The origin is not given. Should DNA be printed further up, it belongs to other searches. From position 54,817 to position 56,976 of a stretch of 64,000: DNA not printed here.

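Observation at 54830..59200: AT-rich horizontally acquired island encoding an SF2 helicase, a Zn-ribbon protein and a GHKL/MORC-like ATPase, inserted directly upstream of a type III R-M system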

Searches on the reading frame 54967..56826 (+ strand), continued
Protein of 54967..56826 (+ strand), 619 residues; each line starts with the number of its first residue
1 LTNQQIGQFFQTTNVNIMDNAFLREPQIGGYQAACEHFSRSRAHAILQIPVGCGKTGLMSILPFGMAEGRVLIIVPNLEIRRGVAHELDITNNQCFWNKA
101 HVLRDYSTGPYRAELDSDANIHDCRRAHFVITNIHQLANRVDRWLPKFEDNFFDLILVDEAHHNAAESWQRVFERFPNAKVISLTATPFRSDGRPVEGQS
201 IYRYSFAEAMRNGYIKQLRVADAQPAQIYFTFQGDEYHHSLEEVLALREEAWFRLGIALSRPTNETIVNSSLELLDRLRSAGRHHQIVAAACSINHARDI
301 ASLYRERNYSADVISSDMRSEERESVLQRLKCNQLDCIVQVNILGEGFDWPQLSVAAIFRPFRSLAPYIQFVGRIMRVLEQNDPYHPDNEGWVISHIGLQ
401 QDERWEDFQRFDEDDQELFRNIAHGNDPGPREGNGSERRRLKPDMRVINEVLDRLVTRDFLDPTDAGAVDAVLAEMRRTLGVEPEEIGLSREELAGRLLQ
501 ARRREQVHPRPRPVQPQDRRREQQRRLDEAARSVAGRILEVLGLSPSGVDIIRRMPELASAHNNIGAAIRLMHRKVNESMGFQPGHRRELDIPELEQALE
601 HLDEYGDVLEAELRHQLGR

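Call 45: get_annotated_region(hit=H21, flank=5000)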
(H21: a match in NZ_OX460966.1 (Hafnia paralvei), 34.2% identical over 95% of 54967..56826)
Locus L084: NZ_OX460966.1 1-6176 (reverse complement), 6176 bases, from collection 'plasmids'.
description: Hafnia paralvei strain MIP2461 isolate MIP2461 plasmid MIP2461_p3
organism: Hafnia paralvei (NCBI taxid 546367)
taxonomy: Bacteria; Pseudomonadota; Gammaproteobacteria; Enterobacterales; Hafniaceae; Hafnia; Hafnia paralvei
host: -; source: bacterial strain isolated from fresh salmon; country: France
typing (MOB-suite, as given by PLSDB): mobilizable; replicon Col(Ye4449); relaxase MOBP
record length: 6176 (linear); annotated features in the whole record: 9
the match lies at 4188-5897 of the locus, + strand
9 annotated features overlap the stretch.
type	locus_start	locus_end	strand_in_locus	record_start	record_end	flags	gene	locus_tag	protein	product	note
CDS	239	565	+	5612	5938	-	mobC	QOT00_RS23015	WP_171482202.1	plasmid mobilization relaxosome protein MobC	-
CDS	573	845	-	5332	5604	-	-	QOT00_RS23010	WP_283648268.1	hypothetical protein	-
CDS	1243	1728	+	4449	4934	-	-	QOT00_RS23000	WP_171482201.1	MbeB family mobilization protein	-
CDS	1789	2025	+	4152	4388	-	-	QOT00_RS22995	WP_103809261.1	MbeD family mobilization/exclusion protein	-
CDS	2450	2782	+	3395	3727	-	-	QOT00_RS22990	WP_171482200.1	type II toxin-antitoxin system RelE/ParE family toxin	-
CDS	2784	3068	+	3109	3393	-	nadS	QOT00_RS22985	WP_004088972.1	NadS family protein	-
CDS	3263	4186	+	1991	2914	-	-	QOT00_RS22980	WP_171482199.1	replication initiation protein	-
CDS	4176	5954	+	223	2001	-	-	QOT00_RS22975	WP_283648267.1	DEAD/DEAH box helicase family protein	-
CDS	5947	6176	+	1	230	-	-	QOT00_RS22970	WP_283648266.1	hypothetical protein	-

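Call 46: get_annotated_region(hit=H14, flank=5000)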
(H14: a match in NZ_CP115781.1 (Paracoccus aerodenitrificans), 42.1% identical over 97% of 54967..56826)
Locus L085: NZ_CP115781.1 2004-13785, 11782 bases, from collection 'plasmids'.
description: Paracoccus aerodenitrificans strain SCSIO 75817 plasmid p2, complete sequence
organism: Paracoccus aerodenitrificans (NCBI taxid 3017781)
taxonomy: Bacteria; Pseudomonadota; Alphaproteobacteria; Rhodobacterales; Paracoccaceae; Paracoccus; Paracoccus aerodenitrificans
host: -; source: cell culture,sediment; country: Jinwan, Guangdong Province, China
typing (MOB-suite, as given by PLSDB): conjugative; relaxase MOBQ; mating-pair formation MPF_T
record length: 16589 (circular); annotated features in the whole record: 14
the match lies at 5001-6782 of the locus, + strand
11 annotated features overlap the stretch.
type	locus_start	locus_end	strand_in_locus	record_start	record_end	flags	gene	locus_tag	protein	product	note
CDS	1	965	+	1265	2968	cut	-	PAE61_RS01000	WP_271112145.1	N-6 DNA methylase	GO:0006306 - DNA methylation [Evidence IEA]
CDS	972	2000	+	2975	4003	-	-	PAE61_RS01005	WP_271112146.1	DNA adenine methylase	GO:0032775 - DNA methylation on adenine [Evidence IEA]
CDS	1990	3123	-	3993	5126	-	-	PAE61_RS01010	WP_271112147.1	HNH endonuclease signature motif containing protein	-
CDS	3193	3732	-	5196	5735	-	-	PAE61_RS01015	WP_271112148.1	recombinase family protein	GO:0006310 - DNA recombination [Evidence IEA]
CDS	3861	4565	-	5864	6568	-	-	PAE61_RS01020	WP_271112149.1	hypothetical protein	-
CDS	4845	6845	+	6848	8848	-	-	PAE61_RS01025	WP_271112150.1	DEAD/DEAH box helicase family protein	-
CDS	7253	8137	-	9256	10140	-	-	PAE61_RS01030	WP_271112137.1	zincin-like metallopeptidase domain-containing protein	-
CDS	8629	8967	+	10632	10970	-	-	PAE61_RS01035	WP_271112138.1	hypothetical protein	-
CDS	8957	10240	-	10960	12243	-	mobQ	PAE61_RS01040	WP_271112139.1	MobQ family relaxase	-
CDS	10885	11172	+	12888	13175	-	-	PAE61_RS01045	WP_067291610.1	mobilization protein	-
CDS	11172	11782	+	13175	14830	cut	-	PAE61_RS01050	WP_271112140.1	type IV secretory system conjugative DNA transfer family protein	-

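Call 49: search_protein_families(library=pfam, proteins=[L084:3263-4183:+, L079:10246-10947:+, L080:10262-11110:+], max_evalue=0.1)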
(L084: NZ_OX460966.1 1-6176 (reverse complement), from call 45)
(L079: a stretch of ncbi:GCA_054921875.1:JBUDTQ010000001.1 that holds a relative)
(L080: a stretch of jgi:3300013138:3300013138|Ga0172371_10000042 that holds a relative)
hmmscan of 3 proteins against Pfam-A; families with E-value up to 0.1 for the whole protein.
L084:3263-4183:+ (307 aa): 2 families
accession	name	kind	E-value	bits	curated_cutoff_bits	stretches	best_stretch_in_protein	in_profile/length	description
PF03090.23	Replicase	-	3.8e-45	153.6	26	1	28-156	2-129/130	Replicase family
PF08708.16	PriCT_1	-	1.9e-09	37.4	21.1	1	175-237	12-65/67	Primase C terminal 1 (PriCT-1)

L079:10246-10947:+ (234 aa): 1 family
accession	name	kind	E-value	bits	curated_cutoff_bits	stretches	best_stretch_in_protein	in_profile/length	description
PF21743.3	PTM_DIR17_Tudor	-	0.075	13.3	27.2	0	26-42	26-42/48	PTM/DIR17-like, Tudor domain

L080:10262-11110:+ (283 aa): 0 families

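Call 56: find_related_loci(query=A5, collection=metagenome_contigs, flank=8000)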
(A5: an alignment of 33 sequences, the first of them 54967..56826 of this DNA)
Query A5 (619 aa) in metagenome_contigs; peptide patterns used: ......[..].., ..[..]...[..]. (x = any residue, [..] = any of these).
600 stretches matched a pattern (row limit reached: there are more); 555 encode a relative of the query (tblastn E <= 1e-3); the best 80 are kept; 80 distinct loci.
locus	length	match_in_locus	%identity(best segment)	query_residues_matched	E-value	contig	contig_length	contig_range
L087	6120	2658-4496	50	6-617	0e+0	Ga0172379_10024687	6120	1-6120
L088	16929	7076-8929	53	1-619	0e+0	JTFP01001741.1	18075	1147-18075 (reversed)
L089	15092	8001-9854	53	1-619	0e+0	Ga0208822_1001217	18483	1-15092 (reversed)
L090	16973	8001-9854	53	1-619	0e+0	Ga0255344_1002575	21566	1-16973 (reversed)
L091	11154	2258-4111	53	1-619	0e+0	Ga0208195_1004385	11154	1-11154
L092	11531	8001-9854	53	1-619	0e+0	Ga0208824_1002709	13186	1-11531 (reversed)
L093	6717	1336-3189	53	1-619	0e+0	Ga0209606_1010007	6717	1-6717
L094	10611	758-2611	53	1-619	0e+0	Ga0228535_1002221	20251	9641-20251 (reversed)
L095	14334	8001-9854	50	4-619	0e+0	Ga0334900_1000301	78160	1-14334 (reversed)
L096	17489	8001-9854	53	1-619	0e+0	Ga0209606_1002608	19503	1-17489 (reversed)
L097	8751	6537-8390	53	1-619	0e+0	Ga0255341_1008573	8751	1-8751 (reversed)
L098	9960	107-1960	53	1-619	0e+0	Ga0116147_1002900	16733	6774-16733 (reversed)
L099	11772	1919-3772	53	1-619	0e+0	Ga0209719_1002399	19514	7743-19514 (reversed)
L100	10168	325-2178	53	1-619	0e+0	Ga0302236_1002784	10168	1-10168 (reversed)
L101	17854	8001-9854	53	1-619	0e+0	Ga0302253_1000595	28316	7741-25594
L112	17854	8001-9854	52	1-619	0e+0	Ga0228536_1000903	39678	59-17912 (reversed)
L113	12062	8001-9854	51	1-619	0e+0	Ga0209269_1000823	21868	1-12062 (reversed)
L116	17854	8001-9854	52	1-619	0e+0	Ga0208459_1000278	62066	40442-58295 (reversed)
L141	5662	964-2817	48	1-618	0e+0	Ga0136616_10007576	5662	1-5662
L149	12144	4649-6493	47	5-619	0e+0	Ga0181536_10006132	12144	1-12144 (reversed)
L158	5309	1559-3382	48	9-614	0e+0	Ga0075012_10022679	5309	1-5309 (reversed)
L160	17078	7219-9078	49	6-617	0e+0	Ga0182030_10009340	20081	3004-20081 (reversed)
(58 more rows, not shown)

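Call 60: search_protein_families(library=pfam, proteins=[L112:4793-7849:+, L090:765-2432:+, L160:5745-6944:+, L099:4073-5488:+, L099:5488-6180:+, L099:6155-7933:+, L088:9202-12804:+, L101:13707-16775:+, L116:10090-14556:+, L113:5875-7878:+], max_evalue=0.001)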
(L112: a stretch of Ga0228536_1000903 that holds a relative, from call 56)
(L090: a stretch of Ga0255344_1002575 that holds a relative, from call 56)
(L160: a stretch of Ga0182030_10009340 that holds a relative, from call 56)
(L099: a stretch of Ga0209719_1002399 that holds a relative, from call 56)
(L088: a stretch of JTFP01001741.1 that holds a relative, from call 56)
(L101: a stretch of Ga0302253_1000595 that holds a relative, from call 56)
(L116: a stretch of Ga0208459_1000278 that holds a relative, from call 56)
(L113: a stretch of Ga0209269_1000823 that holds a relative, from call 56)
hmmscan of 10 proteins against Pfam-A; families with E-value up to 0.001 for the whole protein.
L112:4793-7849:+ (1019 aa): 5 families
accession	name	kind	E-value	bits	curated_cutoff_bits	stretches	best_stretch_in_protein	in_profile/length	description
PF11867.13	T1RH-like_C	-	9.3e-123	410.2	26.8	1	687-1014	2-328/329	Type I restriction enzyme HindI endonuclease subunit-like, C-terminal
PF18766.7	SWI2_SNF2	-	7.7e-71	238.7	26.7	1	267-493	1-214/221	SWI2/SNF2 ATPase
PF04313.20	HSDR_N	-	2.2e-50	171.7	25.1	1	2-208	3-197/198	Type I restriction enzyme R protein N terminus (HSDR_N)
PF22679.2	T1R_D3-like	-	1.4e-19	71.5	27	1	598-669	83-156/158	Type I restriction enzyme subunit R domain 3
PF04851.21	ResIII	-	9.1e-16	58.6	22.5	1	267-434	7-162/164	Type III restriction enzyme, res subunit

L090:765-2432:+ (556 aa): 4 families
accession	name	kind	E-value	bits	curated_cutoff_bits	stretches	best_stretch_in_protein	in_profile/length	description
PF02384.22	N6_Mtase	-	8.6e-51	173.5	20.4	2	259-519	77-307/311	N-6 DNA Methylase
PF12161.14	HsdM_N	-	9e-17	62.4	24.5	1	5-132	1-135/135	HsdM N-terminal domain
PF01170.24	UPF0020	-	3e-09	37.3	22.3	1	174-323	19-135/197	RMKL-like, methyltransferase domain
PF07669.17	Eco57I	-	6.3e-06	26.8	25.3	1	261-396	2-170/171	Eco57I restriction-modification methylase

L160:5745-6944:+ (400 aa): 1 family
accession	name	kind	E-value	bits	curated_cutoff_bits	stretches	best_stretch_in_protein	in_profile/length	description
PF01420.25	Methylase_S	-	6.2e-06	27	22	0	35-169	33-159/168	Type I restriction modification DNA specificity domain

L099:4073-5488:+ (472 aa): 5 families
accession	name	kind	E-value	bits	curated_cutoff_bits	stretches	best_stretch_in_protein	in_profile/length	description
PF00580.27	UvrD-helicase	-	2.4e-18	67.2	23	1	18-267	5-257/271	UvrD/REP helicase N-terminal domain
PF13361.12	UvrD_C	-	6.1e-16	59.2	25.6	1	389-453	287-348/350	UvrD-like helicase C-terminal domain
PF13245.12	AAA_19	-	1.2e-11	45.3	25.1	1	30-264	14-132/134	AAA domain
PF13538.12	UvrD_C_2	-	3.2e-08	33.8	27.4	0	430-450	31-51/52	UvrD-like helicase C-terminal domain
PF01443.25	Viral_helicase1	-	6e-06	26.7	21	0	393-450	181-226/228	Viral superfamily 1 RNA helicase core domain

L099:5488-6180:+ (231 aa): 1 family
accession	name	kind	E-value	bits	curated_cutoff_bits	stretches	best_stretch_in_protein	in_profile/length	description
PF14487.12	DarT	-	7.1e-20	72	22.5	1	17-203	1-200/201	ssDNA thymidine ADP-ribosyltransferase, DarT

L099:6155-7933:+ (593 aa): 3 families
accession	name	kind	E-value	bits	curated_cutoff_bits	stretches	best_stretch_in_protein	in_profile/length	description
PF03747.19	ADP_ribosyl_GH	-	2.3e-38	132.9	26.2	1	21-355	1-284/287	ADP-ribosylglycohydrolase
PF00903.31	Glyoxalase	-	1.7e-10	41.8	20.6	1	484-587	7-121/121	Glyoxalase/Bleomycin resistance protein/Dioxygenase superfamily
PF12681.13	Glyoxalase_2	-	8.6e-06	26.1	30.1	1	485-588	7-114/118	Glyoxalase-like domain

L088:9202-12804:+ (1201 aa): 5 families
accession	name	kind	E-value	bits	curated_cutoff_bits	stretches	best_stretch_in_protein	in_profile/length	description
PF00271.37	Helicase_C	-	6.6e-20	71.8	23.5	1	684-800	2-110/110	Helicase conserved C-terminal domain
PF18731.6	HEPN_Swt1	-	1.7e-18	67.5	27.5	1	17-135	2-114/115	Swt1-like HEPN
PF00176.29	SNF2-rel_dom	-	6.2e-18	65.3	24.9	1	290-480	19-194/290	SNF2-related domain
PF04851.21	ResIII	-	4.5e-10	40.1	22.5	1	281-450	16-163/164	Type III restriction enzyme, res subunit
PF00270.35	DEAD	-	0.00023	21.4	26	0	290-450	16-161/167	DEAD/DEAH box helicase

L101:13707-16775:+ (1023 aa): 1 family
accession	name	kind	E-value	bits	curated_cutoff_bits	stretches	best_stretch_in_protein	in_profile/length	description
PF25794.1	SACS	-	1.5e-19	71.2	32.8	1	28-122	8-123/247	Sacsin domain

L116:10090-14556:+ (1489 aa): 1 family
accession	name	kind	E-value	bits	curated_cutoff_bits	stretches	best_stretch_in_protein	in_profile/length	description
PF22126.3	C2c1_RuvC-like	-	1.3e-27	97.2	27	1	1156-1360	2-176/179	C2c1 CRISPR-Cas endonuclease, RuvC-like domain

L113:5875-7878:+ (668 aa): 3 families
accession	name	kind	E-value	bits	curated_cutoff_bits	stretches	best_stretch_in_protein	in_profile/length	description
PF13337.12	BrxL_ATPase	-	6.9e-99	331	25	1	161-473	2-309/313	Lon-like protease BrxL-like, ATPase domain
PF16565.11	MIT_C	-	1e-43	149.1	25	1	524-662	1-141/142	Phospholipase D-like domain at C-terminus of MIT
PF20442.3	BrxL_N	-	1.5e-26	93.4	28.2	1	18-147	2-132/132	BREX system Lon protease-like protein BrxL N-terminal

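Call 93: search_protein_families(library=pfam, alignment_id=A7, max_evalue=0.0001)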
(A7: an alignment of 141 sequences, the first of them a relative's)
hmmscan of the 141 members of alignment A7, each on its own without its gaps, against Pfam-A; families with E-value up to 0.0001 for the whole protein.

A. member 1, L079:6691-7008:- (105 aa): 0 families

B. families by the number of members that match (of 141 scanned): 155 families (the first 25 are shown)
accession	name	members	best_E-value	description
PF01420.25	Methylase_S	4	1.4e-27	Type I restriction modification DNA specificity domain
PF02384.22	N6_Mtase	3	2.7e-62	N-6 DNA Methylase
PF00589.27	Phage_integrase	3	1.7e-30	Phage integrase family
PF13676.11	TIR_2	3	8.3e-27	TIR domain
PF07669.17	Eco57I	3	2.5e-12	Eco57I restriction-modification methylase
PF00239.26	Resolvase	2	2.5e-46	Resolvase, N terminal domain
PF08843.17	AbiEii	2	1.2e-38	Nucleotidyl transferase AbiEii toxin, Type IV TA system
PF13614.12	AAA_31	2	3.5e-36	AAA domain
PF01351.25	RNase_HII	2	1.6e-32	Ribonuclease HII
PF06114.19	Peptidase_M78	2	2.1e-22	IrrE N-terminal-like domain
PF00515.34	TPR_1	2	3.3e-21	Tetratricopeptide repeat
PF13173.12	AAA_14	2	5.6e-21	AAA domain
PF00271.37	Helicase_C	2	3e-20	Helicase conserved C-terminal domain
PF01656.29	CbiA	2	1.3e-18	CobQ/CobB/MinD/ParA nucleotide binding domain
PF01935.23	DUF87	2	2.4e-18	Helicase HerA, central domain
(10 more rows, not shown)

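Call 95: search_solved_structures(query=A5, max_evalue=0.001)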
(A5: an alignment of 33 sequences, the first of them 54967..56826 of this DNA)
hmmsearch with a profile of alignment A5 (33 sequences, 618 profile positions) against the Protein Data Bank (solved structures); distinct sequences matched with E-value up to 0.001: 30.
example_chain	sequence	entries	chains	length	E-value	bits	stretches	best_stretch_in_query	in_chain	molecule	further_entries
6jde_B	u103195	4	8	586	3e-21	78.9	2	283-378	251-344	Putative DNA repair helicase RadD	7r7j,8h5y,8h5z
7clg_A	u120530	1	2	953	5.6e-17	64.8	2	134-198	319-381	Putative helicase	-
3h1t_A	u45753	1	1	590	1.8e-13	53.2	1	145-226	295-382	Type I site-specific restriction-modification system, R (Restriction) subunit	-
6p4f_A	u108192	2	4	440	2.8e-11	46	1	152-381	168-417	DNA-dependent ATPase XPBII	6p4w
5tnu_A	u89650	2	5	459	3.5e-11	45.7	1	152-381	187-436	DNA-dependent ATPase XPBII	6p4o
6p66_A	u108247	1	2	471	4.6e-10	42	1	153-378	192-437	DNA repair protein RAD25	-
2fwr_A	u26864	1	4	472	4.7e-10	42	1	153-378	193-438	DNA repair protein RAD25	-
1c4o_A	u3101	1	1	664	2.9e-09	39.4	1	273-378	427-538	DNA NUCLEOTIDE EXCISION REPAIR ENZYME UVRB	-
1d2m_A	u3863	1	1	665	2.9e-09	39.4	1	273-378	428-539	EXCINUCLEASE ABC SUBUNIT B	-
9gy7_E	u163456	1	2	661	3.8e-09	39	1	287-383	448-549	UvrABC system protein B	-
6o8h_A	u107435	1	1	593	6e-09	38.3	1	285-379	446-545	UvrABC system protein B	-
6o8g_A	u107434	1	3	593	6.5e-09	38.2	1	285-379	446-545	UvrABC system protein B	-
6o8e_A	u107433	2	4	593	6.7e-09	38.2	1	285-379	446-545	UvrABC system protein B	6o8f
1d9x_A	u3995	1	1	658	6.8e-09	38.1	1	285-379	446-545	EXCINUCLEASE UVRABC COMPONENT UVRB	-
1d9z_A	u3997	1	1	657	7.1e-09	38.1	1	285-379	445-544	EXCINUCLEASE UVRABC COMPONENT UVRB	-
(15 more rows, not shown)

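Call 100: find_related_loci(query=A5, collection=viral_contigs, flank=6000)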
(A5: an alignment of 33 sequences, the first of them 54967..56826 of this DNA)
Query A5 (619 aa) in viral_contigs; peptide patterns used: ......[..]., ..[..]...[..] (x = any residue, [..] = any of these).
70 stretches matched a pattern; 18 encode a relative of the query (tblastn E <= 1e-3); 18 distinct loci.
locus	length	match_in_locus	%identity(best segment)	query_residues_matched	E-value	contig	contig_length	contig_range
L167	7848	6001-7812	45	9-614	1e-159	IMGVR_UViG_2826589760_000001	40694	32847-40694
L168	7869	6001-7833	44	2-614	1e-155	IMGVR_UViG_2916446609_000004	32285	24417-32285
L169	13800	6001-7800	42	2-609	9e-160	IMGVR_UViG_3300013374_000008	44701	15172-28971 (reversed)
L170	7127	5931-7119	57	8-402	1e-126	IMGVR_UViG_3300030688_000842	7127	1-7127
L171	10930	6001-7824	48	8-614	1e-179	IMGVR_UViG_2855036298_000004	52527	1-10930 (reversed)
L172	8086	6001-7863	33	1-615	7e-97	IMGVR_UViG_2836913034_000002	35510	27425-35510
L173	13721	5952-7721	34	10-614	2e-95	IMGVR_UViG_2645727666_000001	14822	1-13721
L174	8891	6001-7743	36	5-597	3e-95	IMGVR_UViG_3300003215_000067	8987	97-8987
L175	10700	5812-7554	36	5-597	4e-95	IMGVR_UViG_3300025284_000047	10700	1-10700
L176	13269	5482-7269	34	10-603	2e-93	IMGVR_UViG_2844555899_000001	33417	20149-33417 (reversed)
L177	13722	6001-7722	35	10-596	2e-92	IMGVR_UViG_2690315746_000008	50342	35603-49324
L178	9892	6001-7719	35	10-596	7e-92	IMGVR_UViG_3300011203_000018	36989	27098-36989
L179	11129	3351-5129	33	6-613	1e-89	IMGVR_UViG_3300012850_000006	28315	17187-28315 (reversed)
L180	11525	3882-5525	34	49-613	2e-87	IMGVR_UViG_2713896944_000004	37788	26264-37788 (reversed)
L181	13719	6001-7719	35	10-596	7e-92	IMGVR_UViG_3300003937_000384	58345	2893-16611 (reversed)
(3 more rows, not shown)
